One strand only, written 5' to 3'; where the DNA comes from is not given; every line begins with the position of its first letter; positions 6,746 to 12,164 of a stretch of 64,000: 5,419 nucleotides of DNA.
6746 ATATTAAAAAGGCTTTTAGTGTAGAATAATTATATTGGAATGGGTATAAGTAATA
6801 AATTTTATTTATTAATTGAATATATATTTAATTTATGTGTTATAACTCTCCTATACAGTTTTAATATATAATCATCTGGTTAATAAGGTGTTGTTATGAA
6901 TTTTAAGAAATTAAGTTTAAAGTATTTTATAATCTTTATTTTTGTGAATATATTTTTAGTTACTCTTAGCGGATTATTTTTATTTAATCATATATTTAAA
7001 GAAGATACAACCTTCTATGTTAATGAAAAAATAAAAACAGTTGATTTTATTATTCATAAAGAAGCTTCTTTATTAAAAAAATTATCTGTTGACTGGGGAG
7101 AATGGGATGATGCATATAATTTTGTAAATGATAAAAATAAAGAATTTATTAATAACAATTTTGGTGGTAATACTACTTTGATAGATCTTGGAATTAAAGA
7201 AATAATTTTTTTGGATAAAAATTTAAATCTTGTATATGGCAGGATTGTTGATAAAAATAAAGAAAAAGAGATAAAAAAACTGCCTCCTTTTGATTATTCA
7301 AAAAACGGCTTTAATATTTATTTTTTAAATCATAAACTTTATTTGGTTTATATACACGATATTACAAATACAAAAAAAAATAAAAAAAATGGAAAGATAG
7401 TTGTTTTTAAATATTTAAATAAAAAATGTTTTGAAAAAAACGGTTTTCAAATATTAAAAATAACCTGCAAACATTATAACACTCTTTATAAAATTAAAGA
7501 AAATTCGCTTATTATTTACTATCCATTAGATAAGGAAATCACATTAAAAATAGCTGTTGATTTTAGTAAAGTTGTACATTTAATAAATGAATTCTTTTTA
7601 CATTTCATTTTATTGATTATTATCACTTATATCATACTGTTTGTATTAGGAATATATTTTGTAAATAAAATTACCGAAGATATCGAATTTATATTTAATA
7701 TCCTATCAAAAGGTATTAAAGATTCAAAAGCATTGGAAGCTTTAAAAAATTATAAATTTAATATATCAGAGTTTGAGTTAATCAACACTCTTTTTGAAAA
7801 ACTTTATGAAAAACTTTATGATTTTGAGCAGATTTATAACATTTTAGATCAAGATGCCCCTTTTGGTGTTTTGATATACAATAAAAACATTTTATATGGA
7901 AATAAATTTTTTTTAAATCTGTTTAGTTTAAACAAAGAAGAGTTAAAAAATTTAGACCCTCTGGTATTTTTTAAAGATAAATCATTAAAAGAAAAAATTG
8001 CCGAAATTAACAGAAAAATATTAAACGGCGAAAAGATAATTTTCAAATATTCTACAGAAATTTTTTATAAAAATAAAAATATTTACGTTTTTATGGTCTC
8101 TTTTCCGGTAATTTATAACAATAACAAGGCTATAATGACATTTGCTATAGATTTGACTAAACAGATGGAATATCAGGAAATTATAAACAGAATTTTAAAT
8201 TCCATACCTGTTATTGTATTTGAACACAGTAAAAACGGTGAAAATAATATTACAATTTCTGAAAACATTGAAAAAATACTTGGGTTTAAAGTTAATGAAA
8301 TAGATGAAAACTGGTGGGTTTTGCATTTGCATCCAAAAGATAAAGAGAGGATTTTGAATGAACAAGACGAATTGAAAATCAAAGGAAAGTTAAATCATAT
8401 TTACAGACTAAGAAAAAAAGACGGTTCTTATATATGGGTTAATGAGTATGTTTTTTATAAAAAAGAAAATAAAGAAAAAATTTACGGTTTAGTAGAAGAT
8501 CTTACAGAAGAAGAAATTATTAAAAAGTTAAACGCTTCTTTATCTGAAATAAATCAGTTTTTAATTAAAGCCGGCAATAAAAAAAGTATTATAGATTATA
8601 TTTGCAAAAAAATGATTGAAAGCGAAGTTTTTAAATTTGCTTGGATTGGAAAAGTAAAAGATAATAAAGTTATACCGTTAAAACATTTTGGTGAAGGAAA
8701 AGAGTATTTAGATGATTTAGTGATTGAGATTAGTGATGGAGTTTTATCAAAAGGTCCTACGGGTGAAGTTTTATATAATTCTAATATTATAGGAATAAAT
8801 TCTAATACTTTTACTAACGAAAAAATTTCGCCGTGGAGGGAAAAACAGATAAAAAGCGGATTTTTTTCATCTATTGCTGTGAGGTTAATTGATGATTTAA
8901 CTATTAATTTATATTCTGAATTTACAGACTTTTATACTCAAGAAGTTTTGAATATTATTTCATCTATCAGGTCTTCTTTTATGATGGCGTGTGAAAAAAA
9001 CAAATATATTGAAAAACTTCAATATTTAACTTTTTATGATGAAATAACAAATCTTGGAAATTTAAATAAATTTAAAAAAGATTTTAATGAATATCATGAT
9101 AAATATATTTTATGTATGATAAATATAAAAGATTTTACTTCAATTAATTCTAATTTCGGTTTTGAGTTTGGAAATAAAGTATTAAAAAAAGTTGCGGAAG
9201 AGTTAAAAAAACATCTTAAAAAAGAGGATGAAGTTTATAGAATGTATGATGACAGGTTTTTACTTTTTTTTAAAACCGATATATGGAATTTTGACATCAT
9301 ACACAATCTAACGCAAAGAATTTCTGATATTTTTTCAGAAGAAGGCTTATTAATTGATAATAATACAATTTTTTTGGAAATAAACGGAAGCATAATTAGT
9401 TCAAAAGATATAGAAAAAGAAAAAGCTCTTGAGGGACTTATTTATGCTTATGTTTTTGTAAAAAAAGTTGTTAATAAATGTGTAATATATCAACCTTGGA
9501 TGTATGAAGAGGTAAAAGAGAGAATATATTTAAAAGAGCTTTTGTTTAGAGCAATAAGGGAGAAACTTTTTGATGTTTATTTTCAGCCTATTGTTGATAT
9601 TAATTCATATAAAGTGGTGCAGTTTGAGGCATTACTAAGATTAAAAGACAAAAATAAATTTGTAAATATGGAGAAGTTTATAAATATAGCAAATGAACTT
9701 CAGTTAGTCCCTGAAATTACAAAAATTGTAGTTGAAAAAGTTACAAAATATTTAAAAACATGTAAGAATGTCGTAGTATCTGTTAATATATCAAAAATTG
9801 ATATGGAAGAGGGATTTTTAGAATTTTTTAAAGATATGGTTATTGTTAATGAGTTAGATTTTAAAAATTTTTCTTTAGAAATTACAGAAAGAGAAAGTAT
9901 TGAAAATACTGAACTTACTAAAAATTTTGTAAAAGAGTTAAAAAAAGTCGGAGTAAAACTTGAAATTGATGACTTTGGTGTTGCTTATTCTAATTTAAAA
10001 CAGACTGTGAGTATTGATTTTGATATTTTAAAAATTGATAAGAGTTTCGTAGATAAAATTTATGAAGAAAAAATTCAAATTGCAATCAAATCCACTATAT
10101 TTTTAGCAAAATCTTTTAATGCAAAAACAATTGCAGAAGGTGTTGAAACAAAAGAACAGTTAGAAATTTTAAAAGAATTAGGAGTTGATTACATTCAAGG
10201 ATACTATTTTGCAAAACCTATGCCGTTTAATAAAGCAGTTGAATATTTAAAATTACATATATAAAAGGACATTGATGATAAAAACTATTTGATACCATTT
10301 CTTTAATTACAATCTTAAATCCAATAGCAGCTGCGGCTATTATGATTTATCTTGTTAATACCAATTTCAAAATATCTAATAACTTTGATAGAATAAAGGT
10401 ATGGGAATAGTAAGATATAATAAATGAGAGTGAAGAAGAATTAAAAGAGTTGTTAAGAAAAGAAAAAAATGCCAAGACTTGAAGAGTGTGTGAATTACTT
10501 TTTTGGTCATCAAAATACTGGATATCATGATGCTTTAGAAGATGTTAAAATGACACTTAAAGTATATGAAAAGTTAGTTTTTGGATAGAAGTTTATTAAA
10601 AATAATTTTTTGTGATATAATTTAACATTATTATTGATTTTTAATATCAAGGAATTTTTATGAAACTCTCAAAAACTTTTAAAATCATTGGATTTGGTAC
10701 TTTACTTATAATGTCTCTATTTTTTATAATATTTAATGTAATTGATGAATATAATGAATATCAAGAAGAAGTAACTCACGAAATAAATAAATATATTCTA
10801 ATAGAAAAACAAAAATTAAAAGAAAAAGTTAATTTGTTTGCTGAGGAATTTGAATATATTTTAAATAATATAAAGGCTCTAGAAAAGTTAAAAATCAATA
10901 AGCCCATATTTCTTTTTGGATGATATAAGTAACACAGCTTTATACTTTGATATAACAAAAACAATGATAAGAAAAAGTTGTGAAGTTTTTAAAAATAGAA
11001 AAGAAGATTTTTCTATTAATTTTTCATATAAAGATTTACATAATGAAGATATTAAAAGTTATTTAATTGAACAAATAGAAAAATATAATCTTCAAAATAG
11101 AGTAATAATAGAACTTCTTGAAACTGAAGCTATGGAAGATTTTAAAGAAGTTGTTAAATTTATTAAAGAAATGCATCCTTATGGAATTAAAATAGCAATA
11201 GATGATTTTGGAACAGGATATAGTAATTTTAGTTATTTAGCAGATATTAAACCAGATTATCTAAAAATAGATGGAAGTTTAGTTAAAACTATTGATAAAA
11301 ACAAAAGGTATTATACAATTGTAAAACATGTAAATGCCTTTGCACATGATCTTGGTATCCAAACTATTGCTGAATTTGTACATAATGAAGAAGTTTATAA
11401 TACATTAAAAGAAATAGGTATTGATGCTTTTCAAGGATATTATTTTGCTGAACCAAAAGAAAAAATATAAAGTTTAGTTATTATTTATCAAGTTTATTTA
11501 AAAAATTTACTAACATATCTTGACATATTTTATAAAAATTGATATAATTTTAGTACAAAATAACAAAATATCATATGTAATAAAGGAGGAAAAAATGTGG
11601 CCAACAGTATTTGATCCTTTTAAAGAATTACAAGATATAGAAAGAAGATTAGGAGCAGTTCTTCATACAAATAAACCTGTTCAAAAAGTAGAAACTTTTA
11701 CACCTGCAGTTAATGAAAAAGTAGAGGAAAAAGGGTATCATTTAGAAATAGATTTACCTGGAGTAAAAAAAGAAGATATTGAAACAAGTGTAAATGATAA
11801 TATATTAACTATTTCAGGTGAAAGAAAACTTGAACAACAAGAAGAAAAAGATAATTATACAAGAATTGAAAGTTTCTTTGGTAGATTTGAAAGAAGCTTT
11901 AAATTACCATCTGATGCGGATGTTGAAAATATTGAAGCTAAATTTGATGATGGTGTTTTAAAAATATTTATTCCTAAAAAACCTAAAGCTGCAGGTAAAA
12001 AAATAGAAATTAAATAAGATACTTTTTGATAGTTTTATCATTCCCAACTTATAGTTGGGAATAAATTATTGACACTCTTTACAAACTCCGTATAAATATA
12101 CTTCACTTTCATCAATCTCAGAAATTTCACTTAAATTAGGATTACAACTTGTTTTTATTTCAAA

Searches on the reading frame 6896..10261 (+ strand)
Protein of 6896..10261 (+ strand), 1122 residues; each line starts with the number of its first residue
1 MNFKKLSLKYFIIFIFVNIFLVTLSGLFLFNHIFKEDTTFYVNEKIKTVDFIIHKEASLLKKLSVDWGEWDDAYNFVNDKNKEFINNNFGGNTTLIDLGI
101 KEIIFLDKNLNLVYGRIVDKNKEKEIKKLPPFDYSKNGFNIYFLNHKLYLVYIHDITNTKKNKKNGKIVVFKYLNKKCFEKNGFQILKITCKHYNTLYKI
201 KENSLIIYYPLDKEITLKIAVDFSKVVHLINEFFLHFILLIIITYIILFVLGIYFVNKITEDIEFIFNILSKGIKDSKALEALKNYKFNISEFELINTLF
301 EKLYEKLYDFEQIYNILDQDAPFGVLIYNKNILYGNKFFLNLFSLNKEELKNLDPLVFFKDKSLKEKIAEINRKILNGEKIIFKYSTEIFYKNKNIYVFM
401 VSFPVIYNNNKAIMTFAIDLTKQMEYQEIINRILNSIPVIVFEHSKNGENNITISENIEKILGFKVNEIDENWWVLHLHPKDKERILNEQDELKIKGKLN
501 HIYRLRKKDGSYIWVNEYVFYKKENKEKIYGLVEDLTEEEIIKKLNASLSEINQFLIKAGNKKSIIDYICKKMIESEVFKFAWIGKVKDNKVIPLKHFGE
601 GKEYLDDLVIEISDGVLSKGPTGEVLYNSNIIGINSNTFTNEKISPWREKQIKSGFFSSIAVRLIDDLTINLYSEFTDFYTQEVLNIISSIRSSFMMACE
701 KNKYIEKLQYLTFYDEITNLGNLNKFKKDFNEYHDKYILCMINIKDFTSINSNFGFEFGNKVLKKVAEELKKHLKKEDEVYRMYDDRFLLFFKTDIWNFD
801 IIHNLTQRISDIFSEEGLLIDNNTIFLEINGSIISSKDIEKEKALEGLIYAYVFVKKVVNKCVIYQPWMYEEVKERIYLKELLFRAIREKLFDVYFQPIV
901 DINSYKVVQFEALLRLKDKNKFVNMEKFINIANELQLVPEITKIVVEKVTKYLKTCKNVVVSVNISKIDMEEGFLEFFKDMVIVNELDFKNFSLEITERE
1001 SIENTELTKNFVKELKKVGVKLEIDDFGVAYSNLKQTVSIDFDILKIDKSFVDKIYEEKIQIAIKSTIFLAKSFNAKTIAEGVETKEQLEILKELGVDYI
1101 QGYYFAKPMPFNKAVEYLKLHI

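Call 34: search_protein_families(library=pfam, proteins=[window:6896-10261:+])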
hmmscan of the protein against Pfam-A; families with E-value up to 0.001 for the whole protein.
window:6896-10261:+ (1122 aa): 5 families
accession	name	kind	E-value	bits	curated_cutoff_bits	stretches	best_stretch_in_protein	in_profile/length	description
PF00563.25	EAL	-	3e-57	194.2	31.3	1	883-1108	4-236/236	EAL domain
PF05228.19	CHASE4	-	3.2e-19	69.9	26.2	1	53-177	2-124/140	CHASE4 domain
PF08447.18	PAS_3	-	3.3e-14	53.4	25.6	1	452-529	2-82/89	PAS fold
PF00990.26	GGDEF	-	7e-13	49.1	23.8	1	713-794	2-90/161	Diguanylate cyclase, GGDEF domain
PF13426.13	PAS_9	-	1.3e-09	38.7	27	0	451-538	13-103/103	PAS domain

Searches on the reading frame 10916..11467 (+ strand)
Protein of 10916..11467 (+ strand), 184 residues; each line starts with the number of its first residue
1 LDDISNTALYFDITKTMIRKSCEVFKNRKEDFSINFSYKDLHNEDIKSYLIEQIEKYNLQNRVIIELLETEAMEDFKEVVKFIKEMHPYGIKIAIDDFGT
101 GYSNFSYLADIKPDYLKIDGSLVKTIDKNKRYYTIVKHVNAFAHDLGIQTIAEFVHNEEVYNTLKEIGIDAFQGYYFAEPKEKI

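Call 34: search_protein_families(library=pfam, proteins=[window:10916-11467:+])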
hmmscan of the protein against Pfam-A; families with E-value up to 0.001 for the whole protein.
window:10916-11467:+ (184 aa): 1 family
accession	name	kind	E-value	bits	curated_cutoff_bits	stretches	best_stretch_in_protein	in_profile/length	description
PF00563.25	EAL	-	3.1e-48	164.6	31.3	1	5-180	55-236/236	EAL domain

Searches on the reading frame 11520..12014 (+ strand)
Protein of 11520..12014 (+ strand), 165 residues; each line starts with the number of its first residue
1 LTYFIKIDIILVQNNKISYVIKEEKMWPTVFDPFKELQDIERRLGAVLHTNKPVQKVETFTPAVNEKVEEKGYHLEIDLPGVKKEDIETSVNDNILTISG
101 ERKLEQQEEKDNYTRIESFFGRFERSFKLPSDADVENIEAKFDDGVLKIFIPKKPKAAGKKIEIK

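Call 34: search_protein_families(library=pfam, proteins=[window:11520-12014:+])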
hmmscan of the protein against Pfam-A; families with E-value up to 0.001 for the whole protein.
window:11520-12014:+ (165 aa): 2 families
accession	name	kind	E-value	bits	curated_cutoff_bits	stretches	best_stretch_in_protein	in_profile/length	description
PF00011.27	HSP20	-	3e-25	88.7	20.8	1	66-164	2-101/102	Hsp20/alpha crystallin family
PF17886.7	ArsA_HSP20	-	2.5e-07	30.6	22.5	1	71-149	2-61/63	HSP20-like domain found in ArsA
